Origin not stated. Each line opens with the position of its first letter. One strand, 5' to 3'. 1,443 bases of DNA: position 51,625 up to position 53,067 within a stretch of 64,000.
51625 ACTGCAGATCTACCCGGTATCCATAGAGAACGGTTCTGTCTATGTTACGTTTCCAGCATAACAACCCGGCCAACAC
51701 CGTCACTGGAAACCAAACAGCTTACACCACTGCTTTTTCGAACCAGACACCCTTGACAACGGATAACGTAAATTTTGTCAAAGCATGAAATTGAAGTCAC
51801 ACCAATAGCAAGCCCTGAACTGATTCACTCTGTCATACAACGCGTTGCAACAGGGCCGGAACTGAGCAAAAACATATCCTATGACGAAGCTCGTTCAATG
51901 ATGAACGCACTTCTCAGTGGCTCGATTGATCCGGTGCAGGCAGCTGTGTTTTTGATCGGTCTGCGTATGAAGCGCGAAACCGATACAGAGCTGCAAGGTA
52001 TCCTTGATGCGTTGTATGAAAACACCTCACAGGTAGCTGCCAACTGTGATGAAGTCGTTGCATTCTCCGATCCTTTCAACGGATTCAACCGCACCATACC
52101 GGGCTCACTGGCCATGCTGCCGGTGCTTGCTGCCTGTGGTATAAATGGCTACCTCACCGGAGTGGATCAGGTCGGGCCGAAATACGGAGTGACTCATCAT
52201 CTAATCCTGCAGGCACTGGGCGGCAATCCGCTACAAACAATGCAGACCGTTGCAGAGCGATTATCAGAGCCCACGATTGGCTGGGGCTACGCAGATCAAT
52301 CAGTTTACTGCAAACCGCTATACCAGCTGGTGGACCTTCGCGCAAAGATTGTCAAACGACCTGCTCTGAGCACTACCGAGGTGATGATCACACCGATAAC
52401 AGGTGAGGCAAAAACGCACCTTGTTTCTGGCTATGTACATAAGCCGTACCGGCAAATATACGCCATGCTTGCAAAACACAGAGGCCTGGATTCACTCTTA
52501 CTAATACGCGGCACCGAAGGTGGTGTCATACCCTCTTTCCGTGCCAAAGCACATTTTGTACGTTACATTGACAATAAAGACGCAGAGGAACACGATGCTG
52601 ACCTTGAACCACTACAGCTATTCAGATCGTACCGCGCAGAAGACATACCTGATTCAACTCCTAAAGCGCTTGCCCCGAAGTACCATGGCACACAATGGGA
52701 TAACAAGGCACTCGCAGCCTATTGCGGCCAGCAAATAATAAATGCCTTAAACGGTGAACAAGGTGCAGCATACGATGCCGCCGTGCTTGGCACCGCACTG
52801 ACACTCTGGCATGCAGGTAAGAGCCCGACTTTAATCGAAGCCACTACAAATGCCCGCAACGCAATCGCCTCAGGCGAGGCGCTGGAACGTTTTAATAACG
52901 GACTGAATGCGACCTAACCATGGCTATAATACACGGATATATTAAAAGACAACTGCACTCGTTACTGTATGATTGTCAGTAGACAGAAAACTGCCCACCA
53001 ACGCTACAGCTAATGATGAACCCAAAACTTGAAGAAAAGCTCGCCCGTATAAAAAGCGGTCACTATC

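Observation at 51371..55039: Uncharacterised operon: Rieske ferredoxin, motif-less TrpD-like protein, DhnA-like aldolase-fold protein, PfkB kinase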

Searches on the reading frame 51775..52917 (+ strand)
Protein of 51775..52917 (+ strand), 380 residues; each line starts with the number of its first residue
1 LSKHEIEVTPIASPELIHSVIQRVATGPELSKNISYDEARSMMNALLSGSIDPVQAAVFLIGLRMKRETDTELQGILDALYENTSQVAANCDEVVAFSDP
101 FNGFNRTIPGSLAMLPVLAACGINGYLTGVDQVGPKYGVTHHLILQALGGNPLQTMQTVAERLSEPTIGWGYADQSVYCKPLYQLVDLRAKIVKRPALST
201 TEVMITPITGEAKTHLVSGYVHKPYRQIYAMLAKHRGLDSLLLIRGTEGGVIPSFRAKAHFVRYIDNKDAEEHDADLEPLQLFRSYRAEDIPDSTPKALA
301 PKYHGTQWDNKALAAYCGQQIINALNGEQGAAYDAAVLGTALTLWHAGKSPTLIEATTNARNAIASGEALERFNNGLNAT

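Call 3: search_protein_families(library=pfam, proteins=[window:51775-52917:+], max_evalue=0.01)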
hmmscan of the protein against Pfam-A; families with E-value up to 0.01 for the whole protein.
window:51775-52917:+ (380 aa): 2 families
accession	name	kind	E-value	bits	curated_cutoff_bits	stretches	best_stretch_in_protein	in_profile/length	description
PF02885.22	Glycos_trans_3N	-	1.9e-14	53.6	26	1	20-82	3-61/63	Glycosyl transferase family, helical bundle domain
PF00591.27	Glycos_transf_3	-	0.00031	20.9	27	0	321-370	203-253/253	Glycosyl transferase family, a/b domain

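Call 4: search_protein_families(library=ncbifam, proteins=[window:51775-52917:+], max_evalue=0.01)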
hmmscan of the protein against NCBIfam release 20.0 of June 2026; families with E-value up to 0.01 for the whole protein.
window:51775-52917:+ (380 aa): 6 families
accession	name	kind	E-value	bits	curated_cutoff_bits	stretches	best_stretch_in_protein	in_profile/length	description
NF005635.0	PRK07394.1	equivalog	3.4e-44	151.6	287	1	19-374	7-338/348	hypothetical protein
NF006005.0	PRK08136.1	equivalog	5.7e-24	85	185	1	18-260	4-241/314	DNA-binding protein YbiB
NF006564.0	PRK09071.1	equivalog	1.1e-19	70.6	257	1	17-274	13-261/335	glycosyl transferase family protein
NF011201.0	PRK14607.1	equivalog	1.3e-16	60.4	670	1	31-373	205-521/534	bifunctional anthranilate synthase component II/anthranilate phosphoribosyltransferase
TIGR01245.1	trpD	equivalog_domain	1.5e-16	60.7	199.05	1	32-249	8-219/330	anthranilate phosphoribosyltransferase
NF007073.0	PRK09522.1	equivalog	0.00066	18.7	738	1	31-149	210-326/531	bifunctional anthranilate synthase glutamate amidotransferase component TrpG/anthranilate phosphoribosyltransferase TrpD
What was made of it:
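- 51775..52917 (+): Module A, gene 2: TrpD2-like protein (380 aa), TrpD/NP-II fold without the PRPP motifs. NCBIfam scores are all below cutoff: PRK07394 151.6/287, YbiB 85/185, trpD 60.7/199 (call 4).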

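Call 6: search_solved_structures(query=window:51775-52917:+, max_evalue=0.01, show_alignments=2)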
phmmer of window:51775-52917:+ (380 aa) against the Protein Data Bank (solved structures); distinct sequences matched with E-value up to 0.01: 6.
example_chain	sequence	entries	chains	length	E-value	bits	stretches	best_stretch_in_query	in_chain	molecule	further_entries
1v8g_A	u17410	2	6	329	6.9e-08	35.2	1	34-206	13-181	anthranilate phosphoribosyltransferase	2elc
7y3p_A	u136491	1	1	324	1.1e-07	34.6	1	19-269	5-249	DNA-binding protein YbiB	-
4hkm_A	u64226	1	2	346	1.3e-07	34.3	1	32-279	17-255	Anthranilate phosphoribosyltransferase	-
8bfr_A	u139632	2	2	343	5.5e-07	32.2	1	18-253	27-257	Protein YbiB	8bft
9ucw_A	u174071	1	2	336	6e-07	32.1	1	32-252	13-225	Anthranilate phosphoribosyltransferase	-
4muo_A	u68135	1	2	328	7.1e-07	31.9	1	19-253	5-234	Uncharacterized protein YbiB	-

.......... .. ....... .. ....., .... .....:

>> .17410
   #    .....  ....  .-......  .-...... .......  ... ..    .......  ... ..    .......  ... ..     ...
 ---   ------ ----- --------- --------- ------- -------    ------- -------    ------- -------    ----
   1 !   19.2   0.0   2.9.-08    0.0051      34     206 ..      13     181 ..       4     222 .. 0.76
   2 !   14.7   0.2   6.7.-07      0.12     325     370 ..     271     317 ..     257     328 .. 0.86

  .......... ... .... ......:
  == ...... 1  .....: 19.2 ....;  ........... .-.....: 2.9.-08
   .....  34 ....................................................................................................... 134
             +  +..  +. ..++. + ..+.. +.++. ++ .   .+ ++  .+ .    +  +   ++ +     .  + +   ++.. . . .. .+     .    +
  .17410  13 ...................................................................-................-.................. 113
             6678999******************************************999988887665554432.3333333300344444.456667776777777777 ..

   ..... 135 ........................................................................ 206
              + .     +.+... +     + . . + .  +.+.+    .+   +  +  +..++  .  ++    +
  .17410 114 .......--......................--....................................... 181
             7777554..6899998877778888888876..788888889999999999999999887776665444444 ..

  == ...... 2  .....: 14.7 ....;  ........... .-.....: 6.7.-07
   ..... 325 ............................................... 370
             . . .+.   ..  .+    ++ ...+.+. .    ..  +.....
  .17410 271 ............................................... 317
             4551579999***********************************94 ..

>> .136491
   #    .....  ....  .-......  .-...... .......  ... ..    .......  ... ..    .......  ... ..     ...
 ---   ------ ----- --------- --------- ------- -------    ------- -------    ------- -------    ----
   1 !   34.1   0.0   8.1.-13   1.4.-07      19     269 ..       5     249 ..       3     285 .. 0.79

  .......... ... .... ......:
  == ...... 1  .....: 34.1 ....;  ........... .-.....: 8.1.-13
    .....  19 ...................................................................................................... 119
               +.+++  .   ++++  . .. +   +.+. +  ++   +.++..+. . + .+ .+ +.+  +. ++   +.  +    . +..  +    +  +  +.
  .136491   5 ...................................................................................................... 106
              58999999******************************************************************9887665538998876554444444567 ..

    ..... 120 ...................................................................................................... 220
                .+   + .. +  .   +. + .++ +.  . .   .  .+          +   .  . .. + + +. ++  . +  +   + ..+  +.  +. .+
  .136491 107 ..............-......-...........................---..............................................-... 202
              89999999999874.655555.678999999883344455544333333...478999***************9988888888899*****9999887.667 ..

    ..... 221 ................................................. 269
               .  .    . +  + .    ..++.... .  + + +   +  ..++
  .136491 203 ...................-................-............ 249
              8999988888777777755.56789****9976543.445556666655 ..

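Call 8: find_homologous_proteins(query=window:51775-52917:+)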
Query window:51775-52917:+ (380 aa): 2070 proteins with E <= 0.001 among 8000 candidates; the best 120 are listed.
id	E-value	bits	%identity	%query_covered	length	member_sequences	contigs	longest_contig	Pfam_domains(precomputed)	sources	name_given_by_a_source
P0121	1.5e-252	855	100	100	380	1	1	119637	PF02885.23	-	-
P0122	7.4e-171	586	71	99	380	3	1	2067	PF02885.23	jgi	-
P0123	6.6e-170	583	68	100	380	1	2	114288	PF00591.28,PF02885.23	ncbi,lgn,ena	-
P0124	1.1e-169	582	69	99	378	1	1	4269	PF00591.28,PF02885.23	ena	-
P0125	7.6e-169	580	68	99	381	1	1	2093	PF00591.28,PF02885.23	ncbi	ncbi:MAG: anthranilate phosphoribosyltransferase [Pseudomonadota bacterium]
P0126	1.2e-168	579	69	99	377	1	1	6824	PF00591.28,PF02885.23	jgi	jgi:anthranilate phosphoribosyltransferase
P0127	1.3e-168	579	67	99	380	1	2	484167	PF02885.23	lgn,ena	-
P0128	2.5e-168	578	68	99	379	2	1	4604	PF00591.28,PF02885.23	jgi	jgi:anthranilate phosphoribosyltransferase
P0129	3.1e-168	578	68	100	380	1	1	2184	PF00591.28,PF02885.23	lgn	-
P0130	4.9e-168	577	68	99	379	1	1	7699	PF00591.28,PF02885.23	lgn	-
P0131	1.7e-167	575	68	99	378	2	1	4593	PF00591.28,PF02885.23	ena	-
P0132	4.0e-166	571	68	100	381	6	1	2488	PF00591.28,PF02885.23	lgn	-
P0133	1.4e-165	569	67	99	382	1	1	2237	PF00591.28,PF02885.23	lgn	-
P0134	2.5e-164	565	68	99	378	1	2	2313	PF00591.28,PF02885.23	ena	-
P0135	1.4e-162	559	68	100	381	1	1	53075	PF00591.28,PF02885.23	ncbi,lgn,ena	-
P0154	1.3e-143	497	62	97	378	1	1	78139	PF00591.28,PF02885.23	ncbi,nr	ncbi:hypothetical protein AB833_08605 [Chromatiales bacterium (ex Bugula neritina AB1)]|nr:hypotheti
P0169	6.9e-140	484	61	97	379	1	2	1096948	PF00591.28,PF02885.23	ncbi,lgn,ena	-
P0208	1.6e-134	467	60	97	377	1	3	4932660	PF00591.28,PF02885.23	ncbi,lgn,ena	ncbi:MAG: anthranilate phosphoribosyltransferase [Granulosicoccus sp.]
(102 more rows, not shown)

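Call 12: find_encoding_contigs(protein=P0208, flank=8000, max_places=1)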
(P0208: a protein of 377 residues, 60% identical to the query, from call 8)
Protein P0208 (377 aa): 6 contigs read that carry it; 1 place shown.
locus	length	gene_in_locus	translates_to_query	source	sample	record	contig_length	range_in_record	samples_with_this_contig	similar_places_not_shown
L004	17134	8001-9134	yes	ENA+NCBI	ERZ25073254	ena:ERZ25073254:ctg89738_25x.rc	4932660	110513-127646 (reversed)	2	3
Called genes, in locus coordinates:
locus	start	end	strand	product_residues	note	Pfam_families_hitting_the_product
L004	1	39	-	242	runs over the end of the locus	PF02665:Nitrate_red_gam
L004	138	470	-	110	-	PF04358:DsrC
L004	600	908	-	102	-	PF04077:DsrH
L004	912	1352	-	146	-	PF02635:DsrE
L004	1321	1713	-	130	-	PF02635:DsrE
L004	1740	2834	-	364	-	PF03460:NIR_SIR_ferr, PF01077:NIR_SIR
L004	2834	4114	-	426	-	PF03460:NIR_SIR_ferr, PF01077:NIR_SIR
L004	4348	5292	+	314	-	PF02668:TauD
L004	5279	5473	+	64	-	-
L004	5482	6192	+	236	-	-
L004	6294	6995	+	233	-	PF09559:Cas6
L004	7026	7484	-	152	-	-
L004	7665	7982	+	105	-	PF00355:Rieske, PF13806:Rieske_2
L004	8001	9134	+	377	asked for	PF02885:Glycos_trans_3N, PF00591:Glycos_transf_3 (faint)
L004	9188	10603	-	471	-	PF03349:Toluene_X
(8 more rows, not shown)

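Call 13: find_encoding_contigs(protein=P0169, flank=8000, max_places=1)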
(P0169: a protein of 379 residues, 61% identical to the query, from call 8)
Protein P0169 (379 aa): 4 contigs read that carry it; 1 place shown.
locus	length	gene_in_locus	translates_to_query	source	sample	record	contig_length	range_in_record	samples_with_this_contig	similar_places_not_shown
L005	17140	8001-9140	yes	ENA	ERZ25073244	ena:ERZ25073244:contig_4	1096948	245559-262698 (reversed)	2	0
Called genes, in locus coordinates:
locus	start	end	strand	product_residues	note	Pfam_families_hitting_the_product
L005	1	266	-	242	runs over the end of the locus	PF02665:Nitrate_red_gam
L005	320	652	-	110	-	PF04358:DsrC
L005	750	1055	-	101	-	PF04077:DsrH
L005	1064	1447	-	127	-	PF02635:DsrE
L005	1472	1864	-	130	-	PF02635:DsrE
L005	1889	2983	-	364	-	PF03460:NIR_SIR_ferr, PF01077:NIR_SIR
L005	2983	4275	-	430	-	PF03460:NIR_SIR_ferr, PF01077:NIR_SIR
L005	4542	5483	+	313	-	PF02668:TauD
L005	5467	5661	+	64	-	-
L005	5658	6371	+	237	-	-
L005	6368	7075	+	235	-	PF09559:Cas6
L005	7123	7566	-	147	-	PF08238:Sel1 (weak)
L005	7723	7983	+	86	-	PF00355:Rieske, PF13806:Rieske_2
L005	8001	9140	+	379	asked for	PF02885:Glycos_trans_3N, PF00591:Glycos_transf_3 (faint)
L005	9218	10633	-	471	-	PF03349:Toluene_X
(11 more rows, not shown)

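Call 14: find_encoding_contigs(protein=P0154, flank=8000, max_places=1)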
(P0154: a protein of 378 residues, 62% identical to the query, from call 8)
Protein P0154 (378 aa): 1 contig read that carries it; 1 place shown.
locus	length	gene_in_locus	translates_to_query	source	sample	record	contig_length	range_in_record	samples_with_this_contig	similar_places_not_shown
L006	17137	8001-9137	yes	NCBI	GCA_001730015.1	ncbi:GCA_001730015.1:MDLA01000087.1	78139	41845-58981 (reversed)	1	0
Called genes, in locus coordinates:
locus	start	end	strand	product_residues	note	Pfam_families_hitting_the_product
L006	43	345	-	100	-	PF04077:DsrH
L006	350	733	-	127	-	PF02635:DsrE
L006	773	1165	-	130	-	PF02635:DsrE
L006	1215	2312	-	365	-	PF03460:NIR_SIR_ferr, PF01077:NIR_SIR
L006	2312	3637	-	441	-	PF03460:NIR_SIR_ferr (weak), PF01077:NIR_SIR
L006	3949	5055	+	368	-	PF02668:TauD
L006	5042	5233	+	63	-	-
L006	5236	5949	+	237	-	-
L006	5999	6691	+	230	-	PF09559:Cas6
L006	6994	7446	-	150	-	PF08238:Sel1 (faint)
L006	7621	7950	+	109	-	PF00355:Rieske, PF13806:Rieske_2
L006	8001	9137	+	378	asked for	PF02885:Glycos_trans_3N, PF00591:Glycos_transf_3 (faint)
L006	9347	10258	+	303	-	PF00990:GGDEF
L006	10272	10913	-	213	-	PF03466:LysR_substrate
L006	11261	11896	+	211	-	-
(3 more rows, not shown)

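Call 16: find_encoding_contigs(protein=P0123, flank=8000, max_places=1)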
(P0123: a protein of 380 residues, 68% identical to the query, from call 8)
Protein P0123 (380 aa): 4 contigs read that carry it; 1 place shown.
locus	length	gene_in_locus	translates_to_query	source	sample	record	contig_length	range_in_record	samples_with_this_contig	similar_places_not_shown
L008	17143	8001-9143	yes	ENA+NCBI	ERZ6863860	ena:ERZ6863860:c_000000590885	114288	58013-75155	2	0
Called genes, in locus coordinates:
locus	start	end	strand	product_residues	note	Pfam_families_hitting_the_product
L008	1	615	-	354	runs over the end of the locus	PF07690:MFS_1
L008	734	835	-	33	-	-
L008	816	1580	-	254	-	PF08220:HTH_DeoR, PF08279:HTH_11 (weak), PF00455:DeoRC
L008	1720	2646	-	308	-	PF00892:EamA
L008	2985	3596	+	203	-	PF02525:Flavodoxin_2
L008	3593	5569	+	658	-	PF00999:Na_H_Exchanger, PF02254:TrkA_N, PF27452:KefB_C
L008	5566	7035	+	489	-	PF01554:MatE, PF01943:Polysacc_synt (weak)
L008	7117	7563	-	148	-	-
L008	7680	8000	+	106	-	PF00355:Rieske, PF13806:Rieske_2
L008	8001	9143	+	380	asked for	PF02885:Glycos_trans_3N, PF00591:Glycos_transf_3 (faint)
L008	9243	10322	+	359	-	PF13728:TraF (faint), PF13899:Thioredoxin_7, PF13098:Thioredoxin_2, PF13905:Thioredoxin_8 (faint), PF13098:Thioredoxin_2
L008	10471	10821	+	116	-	PF13098:Thioredoxin_2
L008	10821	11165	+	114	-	PF01022:HTH_5, PF01978:TrmB (weak), PF12840:HTH_20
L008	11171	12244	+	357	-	PF04143:Sulf_transp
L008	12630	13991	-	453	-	PF00581:Rhodanese, PF00753:Lactamase_B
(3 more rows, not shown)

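Call 32: predict_structure(alignment_id=A2)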
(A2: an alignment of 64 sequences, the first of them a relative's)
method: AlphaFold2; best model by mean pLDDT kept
length: 380 residues; sequences in the alignment: 64
mean_pLDDT: 93.1   pTM: 0.91
mean pLDDT of the five models: 93.1, 92.4, 91.6, 88.7, 88.1
residues with pLDDT >= 90: 306; 70-90: 64; 50-70: 7; < 50: 3
segments of 3 or more residues with pLDDT < 50: 1-3
pLDDT, mean of each block of 10 residues (from residue 1): 68 95 83 95 97 94 90 97 97 95 86 97 97 86 97 97 98 97 92 84 96 96 81 96 89 95 92 97 95 94 90 97 98 98 98 98 99 90
secondary structure, 60 per line:
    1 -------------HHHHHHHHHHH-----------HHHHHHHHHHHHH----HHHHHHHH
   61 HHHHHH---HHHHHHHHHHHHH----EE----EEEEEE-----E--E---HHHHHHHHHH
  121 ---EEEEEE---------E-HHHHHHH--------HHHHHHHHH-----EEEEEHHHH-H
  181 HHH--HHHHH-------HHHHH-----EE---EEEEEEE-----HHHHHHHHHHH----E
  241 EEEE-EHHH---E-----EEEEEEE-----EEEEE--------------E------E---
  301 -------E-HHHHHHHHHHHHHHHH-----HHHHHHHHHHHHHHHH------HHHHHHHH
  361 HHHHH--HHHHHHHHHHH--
elements in order: H14-24 H36-48 H53-66 H70-82 E93-98 H111-120 E124-129 H141-147 H156-164 E170-174 H175-178 H180-183 H186-190 H198-202 E213-219 H225-235 E240-244 E259-265 E271-275 H310-325 H331-346 H353-365 H368-378
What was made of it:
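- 51775..52917 (+): AF2 model pLDDT 93.1 (call 32).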

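Call 36: fold_search(model_id=the predicted structure, library=pdb)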
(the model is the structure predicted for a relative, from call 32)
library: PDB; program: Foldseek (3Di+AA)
matches with E <= 10: 743; with E <= 0.001: 128
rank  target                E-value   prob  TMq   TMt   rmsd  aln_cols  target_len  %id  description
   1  4hkm_B                2.1e-20  1.00  0.72  0.82   4.5       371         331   18  Crystal Structure of an Anthranilate Phosphoribosyltransferase (target ID NYSGRC-016600) from Xanthomonas campestris (released 2012-10-31)
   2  4hkm_A                3.5e-19  1.00  0.71  0.84   3.6       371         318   18  Crystal Structure of an Anthranilate Phosphoribosyltransferase (target ID NYSGRC-016600) from Xanthomonas campestris (released 2012-10-31)
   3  4x5e_A                3.6e-18  1.00  0.74  0.81   4.4       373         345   19  Anthranilate phosphoribosyltransferase variant R194A from Mycobacterium tuberculosis with pyrophosphate, Mg2+ and anth (released 2015-11-25)
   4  1v8g_A                4.0e-18  1.00  0.71  0.81   5.3       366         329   19  Crystal structure of anthranilate phosphoribosyltransferase (TrpD) from Thermus thermophilus HB8 (released 2004-01-20)
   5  5c1r_B                5.8e-18  1.00  0.75  0.81   4.9       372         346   18  Stereoisomer of PRPP bound in the active site of Mycobacterium tuberculosis anthranilate phosphoribosyl (AnPRT; trpD) (released 2016-07-20)
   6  5c7s_A                1.1e-17  1.00  0.74  0.81   5.0       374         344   18  PRPP complexed with two Mn2+ in the active site of Mycobacterium tuberculosis anthranilate phosphoribosyltransferase ( (released 2016-06-29)
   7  3r88_A                1.2e-17  1.00  0.74  0.81   5.0       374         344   18  Anthranilate phosphoribosyltransferase (trpD) from Mycobacterium tuberculosis (complex with inhibitor ACS145) (released 2012-09-26)
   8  4x58_A                1.3e-17  1.00  0.75  0.81   4.9       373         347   18  Anthranilate phosphoribosyl transferase variant N138A from Mycobacterium tuberculosis in complex with PRPP and Mg (released 2015-11-25)
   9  5byt_A                1.4e-17  1.00  0.73  0.81   5.1       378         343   18  PRPP complexed with a single Mg in the active site of Mycobacterium tuberculosis anthranilate phosphoribosyltransferas (released 2016-07-20)
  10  4x5d_A                1.5e-17  1.00  0.73  0.80   4.0       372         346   18  Anthranilate phosphoribosyltransferase variant R193A from Mycobacterium tuberculosis with anthranilate bound (released 2015-09-23)
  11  9ucw_A                1.7e-17  1.00  0.71  0.84   5.7       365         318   19  anthranilate Phosphoribosyl transferase (released 2026-04-08)
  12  4zok_B                1.7e-17  1.00  0.74  0.82   5.0       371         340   18  Methylsulfonyl-containing inhibitor bound in the substrate capture site of Mycobacterium tuberculosis anthranilate pho (released 2016-05-11)
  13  1khd_A                1.8e-17  1.00  0.72  0.83   4.4       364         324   16  Crystal Structure Analysis of the anthranilate phosphoribosyltransferase from Erwinia carotovora at 1.9 resolution (cu (released 2002-10-23)
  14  5c7s_B                1.8e-17  1.00  0.73  0.80   5.2       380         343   18  PRPP complexed with two Mn2+ in the active site of Mycobacterium tuberculosis anthranilate phosphoribosyltransferase ( (released 2016-06-29)
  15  3uu1_A                2.0e-17  1.00  0.73  0.81   5.0       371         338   19  Anthranilate phosphoribosyltransferase (trpD) from Mycobacterium tuberculosis (complex with inhibitor ACS142) (released 2012-12-12)
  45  4muo_A                8.2e-17  1.00  0.72  0.87   3.9       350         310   18  The TrpD2 enzyme from E.coli: YbiB (released 2015-03-25)
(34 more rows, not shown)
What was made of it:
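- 51775..52917 (+): Foldseek: TrpD 4hkm E=2e-20; YbiB 4muo TMt 0.87 (call 36).
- Closest known: YbiB / TrpD2 family. Same: Same two-domain TrpD fold (Foldseek TMt 0.82-0.87, call 36).
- Closest known: Anthranilate phosphoribosyltransferase TrpD. Same: Same fold, and the best Foldseek E-values (2e-20, call 36).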

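Call 43: find_related_loci(query=A2, collection=metagenome_contigs, flank=10000)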
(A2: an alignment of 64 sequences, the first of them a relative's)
Query A2 (380 aa) in metagenome_contigs; peptide patterns used: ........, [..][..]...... (x = any residue, [..] = any of these).
123 stretches matched a pattern; 44 encode a relative of the query (tblastn E <= 1e-3); 44 distinct loci.
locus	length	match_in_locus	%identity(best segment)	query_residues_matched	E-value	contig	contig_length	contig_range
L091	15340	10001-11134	61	1-377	1e-150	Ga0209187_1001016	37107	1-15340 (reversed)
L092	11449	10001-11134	60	1-377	3e-147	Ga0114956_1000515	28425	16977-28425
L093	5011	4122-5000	64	11-304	3e-123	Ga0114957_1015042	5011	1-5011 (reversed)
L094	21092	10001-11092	52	15-374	8e-121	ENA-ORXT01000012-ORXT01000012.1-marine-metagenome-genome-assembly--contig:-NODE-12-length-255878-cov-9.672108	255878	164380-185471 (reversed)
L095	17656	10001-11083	47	15-374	1e-102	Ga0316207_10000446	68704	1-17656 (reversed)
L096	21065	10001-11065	48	17-374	7e-102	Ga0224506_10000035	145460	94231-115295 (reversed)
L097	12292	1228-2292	48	17-374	8e-102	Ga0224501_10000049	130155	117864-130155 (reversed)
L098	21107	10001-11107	46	9-376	4e-101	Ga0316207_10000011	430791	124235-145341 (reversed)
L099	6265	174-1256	46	15-374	3e-101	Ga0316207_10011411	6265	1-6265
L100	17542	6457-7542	47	16-374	2e-101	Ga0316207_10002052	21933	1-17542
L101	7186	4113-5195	45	15-374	2e-100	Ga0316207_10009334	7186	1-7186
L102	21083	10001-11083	46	15-374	9e-100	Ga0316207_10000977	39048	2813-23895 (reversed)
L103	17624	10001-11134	60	1-377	1e-149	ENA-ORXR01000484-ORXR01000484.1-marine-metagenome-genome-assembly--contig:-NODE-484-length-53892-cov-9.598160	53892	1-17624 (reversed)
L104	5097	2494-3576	45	15-374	9e-98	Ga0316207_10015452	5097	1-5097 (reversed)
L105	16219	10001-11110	46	1-374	2e-97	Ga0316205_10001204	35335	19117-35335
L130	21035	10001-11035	37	17-379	9e-76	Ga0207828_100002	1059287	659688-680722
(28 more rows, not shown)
